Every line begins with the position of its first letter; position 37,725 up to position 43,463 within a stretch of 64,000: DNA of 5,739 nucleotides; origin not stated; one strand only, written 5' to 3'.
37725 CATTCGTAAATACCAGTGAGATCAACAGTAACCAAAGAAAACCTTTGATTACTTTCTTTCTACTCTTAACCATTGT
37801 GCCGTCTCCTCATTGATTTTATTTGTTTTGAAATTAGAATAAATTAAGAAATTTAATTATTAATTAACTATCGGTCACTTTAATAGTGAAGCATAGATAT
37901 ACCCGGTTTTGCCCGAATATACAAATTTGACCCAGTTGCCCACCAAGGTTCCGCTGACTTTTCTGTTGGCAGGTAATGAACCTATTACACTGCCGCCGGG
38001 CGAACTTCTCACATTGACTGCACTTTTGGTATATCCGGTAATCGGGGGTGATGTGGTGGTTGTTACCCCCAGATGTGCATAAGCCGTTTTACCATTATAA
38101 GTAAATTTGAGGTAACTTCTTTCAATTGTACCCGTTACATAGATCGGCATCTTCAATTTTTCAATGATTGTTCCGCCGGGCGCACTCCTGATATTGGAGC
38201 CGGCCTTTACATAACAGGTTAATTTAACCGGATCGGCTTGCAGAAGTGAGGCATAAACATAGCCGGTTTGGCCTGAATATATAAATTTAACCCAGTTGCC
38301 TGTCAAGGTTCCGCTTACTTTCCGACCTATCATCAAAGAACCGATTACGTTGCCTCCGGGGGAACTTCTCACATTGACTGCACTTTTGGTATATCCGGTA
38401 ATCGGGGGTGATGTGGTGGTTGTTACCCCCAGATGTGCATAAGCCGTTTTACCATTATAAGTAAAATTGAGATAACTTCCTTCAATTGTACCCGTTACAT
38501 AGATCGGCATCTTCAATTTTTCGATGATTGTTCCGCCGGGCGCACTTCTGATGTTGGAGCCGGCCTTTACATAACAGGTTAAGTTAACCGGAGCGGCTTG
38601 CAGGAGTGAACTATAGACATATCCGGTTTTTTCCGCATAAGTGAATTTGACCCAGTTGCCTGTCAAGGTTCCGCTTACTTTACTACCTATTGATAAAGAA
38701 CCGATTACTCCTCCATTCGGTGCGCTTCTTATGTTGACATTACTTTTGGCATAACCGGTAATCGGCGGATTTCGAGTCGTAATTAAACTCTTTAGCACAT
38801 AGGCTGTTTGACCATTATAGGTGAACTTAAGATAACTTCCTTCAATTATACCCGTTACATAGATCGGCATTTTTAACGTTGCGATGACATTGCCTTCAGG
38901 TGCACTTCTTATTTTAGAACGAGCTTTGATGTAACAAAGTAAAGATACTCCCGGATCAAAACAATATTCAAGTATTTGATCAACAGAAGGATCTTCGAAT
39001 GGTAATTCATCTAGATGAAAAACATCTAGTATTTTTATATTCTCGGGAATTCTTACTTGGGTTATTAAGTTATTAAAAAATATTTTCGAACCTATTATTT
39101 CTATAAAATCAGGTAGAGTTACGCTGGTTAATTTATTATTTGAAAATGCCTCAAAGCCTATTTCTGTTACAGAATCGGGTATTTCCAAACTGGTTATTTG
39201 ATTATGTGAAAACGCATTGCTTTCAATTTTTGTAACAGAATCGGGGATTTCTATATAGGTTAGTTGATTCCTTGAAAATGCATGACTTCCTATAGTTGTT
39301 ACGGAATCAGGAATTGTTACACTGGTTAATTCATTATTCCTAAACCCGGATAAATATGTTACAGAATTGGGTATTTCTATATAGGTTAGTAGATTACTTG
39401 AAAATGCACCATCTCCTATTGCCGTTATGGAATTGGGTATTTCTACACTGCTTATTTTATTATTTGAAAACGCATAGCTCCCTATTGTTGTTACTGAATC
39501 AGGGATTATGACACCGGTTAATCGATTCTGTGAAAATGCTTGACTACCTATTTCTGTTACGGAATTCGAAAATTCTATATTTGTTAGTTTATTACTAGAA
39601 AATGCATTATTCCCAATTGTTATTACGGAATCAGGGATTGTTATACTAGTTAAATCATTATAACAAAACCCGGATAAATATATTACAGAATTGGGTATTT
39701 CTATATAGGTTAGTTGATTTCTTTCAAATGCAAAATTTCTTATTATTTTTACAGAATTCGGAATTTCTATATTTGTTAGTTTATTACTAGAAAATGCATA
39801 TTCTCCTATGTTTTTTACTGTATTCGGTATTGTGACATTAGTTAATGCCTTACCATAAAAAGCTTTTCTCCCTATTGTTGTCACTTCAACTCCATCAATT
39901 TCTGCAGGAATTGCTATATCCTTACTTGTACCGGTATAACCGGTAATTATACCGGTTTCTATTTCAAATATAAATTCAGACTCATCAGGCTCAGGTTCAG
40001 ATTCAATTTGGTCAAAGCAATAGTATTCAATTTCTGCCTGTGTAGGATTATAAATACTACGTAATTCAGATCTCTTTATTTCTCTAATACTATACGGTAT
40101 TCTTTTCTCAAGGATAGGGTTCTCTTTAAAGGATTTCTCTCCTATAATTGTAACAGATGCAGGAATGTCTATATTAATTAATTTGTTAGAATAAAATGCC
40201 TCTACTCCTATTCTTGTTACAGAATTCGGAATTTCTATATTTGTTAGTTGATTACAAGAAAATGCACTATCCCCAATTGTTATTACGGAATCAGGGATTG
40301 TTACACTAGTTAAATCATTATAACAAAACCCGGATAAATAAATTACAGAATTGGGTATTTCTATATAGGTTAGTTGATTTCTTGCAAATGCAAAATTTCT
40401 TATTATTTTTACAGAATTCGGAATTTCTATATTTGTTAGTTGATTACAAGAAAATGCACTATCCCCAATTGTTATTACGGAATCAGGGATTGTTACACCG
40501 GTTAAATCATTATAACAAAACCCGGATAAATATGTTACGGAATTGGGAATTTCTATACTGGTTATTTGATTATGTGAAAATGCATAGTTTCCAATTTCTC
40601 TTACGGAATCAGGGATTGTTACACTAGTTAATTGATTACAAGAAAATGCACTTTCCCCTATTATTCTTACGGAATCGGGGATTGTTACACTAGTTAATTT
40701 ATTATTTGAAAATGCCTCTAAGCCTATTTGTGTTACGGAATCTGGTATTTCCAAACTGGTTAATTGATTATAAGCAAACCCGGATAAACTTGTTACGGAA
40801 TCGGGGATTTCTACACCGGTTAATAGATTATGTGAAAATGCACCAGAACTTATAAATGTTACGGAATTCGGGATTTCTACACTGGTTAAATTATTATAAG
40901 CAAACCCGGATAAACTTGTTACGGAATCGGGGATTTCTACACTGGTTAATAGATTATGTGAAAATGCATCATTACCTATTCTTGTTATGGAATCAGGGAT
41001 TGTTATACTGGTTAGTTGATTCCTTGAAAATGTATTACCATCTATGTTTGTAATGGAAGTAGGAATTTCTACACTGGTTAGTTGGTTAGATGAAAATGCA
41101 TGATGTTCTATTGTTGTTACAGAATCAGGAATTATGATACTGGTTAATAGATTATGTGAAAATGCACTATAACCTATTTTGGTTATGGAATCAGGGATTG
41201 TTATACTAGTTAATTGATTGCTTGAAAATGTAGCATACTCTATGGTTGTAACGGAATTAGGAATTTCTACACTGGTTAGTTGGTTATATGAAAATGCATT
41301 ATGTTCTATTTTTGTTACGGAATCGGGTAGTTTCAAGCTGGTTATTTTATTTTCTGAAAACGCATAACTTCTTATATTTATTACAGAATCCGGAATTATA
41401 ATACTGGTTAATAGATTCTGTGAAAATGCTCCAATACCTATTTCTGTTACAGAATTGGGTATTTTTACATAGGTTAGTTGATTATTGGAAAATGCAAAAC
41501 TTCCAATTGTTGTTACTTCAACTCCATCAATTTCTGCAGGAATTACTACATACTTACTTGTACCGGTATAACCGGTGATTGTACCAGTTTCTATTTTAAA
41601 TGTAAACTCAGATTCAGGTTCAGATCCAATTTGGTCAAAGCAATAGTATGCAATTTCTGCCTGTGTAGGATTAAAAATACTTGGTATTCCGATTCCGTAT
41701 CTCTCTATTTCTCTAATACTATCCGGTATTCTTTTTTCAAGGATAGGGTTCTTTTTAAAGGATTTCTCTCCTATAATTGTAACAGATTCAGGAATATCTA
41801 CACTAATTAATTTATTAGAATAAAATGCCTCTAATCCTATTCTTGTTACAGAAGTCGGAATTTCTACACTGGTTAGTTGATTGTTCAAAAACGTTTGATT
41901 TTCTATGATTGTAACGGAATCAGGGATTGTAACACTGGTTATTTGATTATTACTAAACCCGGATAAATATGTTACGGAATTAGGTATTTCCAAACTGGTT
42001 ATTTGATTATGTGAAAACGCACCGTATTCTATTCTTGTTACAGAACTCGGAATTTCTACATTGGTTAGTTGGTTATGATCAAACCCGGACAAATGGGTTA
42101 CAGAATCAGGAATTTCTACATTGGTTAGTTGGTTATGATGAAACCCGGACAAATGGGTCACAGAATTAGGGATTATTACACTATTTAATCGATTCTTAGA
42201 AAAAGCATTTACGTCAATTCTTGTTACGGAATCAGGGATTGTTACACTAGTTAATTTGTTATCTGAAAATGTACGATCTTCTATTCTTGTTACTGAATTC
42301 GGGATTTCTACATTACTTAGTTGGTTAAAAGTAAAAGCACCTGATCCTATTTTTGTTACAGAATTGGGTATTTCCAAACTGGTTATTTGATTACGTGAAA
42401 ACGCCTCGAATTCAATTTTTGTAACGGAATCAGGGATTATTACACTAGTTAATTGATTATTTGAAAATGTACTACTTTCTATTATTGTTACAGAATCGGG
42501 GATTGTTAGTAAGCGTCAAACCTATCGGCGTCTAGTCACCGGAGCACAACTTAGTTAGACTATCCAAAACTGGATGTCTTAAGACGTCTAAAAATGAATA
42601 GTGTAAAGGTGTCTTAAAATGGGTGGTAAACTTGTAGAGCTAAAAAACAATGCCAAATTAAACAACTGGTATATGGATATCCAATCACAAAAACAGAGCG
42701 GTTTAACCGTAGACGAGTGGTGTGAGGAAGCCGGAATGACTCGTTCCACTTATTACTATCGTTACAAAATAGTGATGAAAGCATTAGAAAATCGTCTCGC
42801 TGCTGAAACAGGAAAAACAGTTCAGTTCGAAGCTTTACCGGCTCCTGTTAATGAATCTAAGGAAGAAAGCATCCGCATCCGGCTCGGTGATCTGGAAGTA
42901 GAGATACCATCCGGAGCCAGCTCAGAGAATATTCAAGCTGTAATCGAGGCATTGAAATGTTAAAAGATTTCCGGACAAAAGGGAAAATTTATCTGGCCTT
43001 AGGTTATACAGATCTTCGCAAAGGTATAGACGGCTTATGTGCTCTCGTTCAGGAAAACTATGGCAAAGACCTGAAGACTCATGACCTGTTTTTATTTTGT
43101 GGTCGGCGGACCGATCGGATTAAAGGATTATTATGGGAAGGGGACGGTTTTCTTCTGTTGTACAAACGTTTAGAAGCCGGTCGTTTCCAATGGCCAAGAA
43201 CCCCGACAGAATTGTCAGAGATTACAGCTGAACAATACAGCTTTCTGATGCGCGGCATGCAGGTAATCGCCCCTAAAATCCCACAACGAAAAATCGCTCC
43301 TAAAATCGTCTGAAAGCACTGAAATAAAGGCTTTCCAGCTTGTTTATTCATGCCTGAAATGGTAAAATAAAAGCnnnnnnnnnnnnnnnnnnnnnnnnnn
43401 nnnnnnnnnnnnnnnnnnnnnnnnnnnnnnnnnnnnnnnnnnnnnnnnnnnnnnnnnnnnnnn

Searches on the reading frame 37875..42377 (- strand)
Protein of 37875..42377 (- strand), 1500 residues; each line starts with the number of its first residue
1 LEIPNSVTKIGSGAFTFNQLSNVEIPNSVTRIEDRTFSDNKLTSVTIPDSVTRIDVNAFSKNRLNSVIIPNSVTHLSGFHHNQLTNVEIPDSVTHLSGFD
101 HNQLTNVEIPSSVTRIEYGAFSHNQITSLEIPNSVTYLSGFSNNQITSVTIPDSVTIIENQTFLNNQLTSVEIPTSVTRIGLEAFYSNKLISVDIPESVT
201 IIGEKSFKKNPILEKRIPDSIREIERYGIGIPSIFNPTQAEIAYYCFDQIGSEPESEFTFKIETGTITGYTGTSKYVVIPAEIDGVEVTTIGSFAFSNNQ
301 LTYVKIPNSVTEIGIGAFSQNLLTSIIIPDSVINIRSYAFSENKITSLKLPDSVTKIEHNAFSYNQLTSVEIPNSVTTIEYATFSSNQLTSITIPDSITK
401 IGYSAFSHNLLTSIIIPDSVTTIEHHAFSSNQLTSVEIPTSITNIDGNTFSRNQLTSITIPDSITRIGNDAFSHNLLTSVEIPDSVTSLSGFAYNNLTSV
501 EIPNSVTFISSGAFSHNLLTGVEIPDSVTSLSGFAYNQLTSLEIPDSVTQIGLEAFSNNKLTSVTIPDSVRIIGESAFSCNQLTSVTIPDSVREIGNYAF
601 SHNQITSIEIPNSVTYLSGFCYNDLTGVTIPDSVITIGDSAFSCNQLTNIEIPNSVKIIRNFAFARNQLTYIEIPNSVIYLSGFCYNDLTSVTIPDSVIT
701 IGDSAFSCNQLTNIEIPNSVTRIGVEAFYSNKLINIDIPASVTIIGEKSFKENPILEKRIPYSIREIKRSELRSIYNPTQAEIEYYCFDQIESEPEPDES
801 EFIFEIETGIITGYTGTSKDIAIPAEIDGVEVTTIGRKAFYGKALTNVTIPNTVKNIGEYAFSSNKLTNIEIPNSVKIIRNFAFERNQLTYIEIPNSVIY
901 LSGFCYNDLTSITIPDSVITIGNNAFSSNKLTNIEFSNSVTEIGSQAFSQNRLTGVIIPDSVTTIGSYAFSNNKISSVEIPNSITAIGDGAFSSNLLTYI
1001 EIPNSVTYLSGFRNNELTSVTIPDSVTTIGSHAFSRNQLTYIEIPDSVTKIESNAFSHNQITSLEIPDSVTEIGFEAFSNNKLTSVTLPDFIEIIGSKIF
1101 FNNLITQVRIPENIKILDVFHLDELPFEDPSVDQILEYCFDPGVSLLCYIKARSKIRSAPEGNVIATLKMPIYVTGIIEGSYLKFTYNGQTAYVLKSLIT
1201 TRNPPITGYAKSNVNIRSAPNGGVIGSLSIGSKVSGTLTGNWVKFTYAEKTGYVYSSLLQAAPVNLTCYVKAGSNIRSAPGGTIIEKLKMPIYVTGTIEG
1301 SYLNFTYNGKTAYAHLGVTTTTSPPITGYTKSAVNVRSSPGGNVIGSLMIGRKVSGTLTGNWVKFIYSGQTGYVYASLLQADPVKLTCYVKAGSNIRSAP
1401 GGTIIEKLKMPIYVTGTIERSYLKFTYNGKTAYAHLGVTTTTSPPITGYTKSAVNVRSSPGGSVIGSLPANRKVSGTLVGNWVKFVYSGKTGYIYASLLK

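Call 4: search_protein_families(library=pfam, proteins=[window:37875-42377:-], max_evalue=0.01)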
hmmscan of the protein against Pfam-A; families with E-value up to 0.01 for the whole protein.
window:37875-42377:- (1500 aa): 6 families
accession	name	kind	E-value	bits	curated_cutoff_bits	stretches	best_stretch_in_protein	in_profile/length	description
PF13306.12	LRR_5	-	6.9e-232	756.9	27.7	12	289-409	1-123/127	BspA type Leucine rich repeat region (6 copies)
PF00207.28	A2M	-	2.4e-18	66.2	21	0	1058-1102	14-58/92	Alpha-2-macroglobulin family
PF08239.17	SH3_3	-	7.9e-17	61.6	27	3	1452-1500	1-54/54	Bacterial SH3 domain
PF05725.18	FNIP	-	1.4e-16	60.7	21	0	40-77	3-40/44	FNIP Repeat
PF06347.19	SH3_4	-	7.1e-08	32.5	24.1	0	1480-1499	34-54/56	Bacterial SH3 domain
PF19903.4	DUF6376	-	8.2e-07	29.8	27.3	0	345-401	50-106/116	Family of unknown function (DUF6376)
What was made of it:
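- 37875..42508 (-): g5: 3' part of the IS-split LRR gene (LRR_5 repeats plus 6 C-terminal A/B SH3b repeats). Pfam LRR_5 7e-232 and SH3_3 (call 4).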

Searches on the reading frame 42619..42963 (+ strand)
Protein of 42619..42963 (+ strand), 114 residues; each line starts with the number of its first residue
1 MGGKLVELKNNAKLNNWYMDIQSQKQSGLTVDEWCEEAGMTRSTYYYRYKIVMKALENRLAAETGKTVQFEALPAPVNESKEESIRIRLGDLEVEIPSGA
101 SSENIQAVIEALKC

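Call 8: search_protein_families(library=pfam, proteins=[window:42619-42963:+], max_evalue=0.001)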
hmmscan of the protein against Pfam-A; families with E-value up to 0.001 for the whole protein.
window:42619-42963:+ (114 aa): 0 families

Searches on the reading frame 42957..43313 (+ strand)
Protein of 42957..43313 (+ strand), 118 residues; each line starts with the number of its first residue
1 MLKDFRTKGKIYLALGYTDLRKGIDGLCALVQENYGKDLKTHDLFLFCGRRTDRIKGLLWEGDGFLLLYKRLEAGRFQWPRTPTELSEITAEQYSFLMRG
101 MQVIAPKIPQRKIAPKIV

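Call 8: search_protein_families(library=pfam, proteins=[window:42957-43313:+], max_evalue=0.001)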
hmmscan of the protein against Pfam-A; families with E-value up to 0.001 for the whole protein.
window:42957-43313:+ (118 aa): 1 family
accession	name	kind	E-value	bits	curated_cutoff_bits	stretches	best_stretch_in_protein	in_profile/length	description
PF05717.18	TnpB_IS66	-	1.8e-35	121.3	26.6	1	10-104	2-97/101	IS66 Orf2 like protein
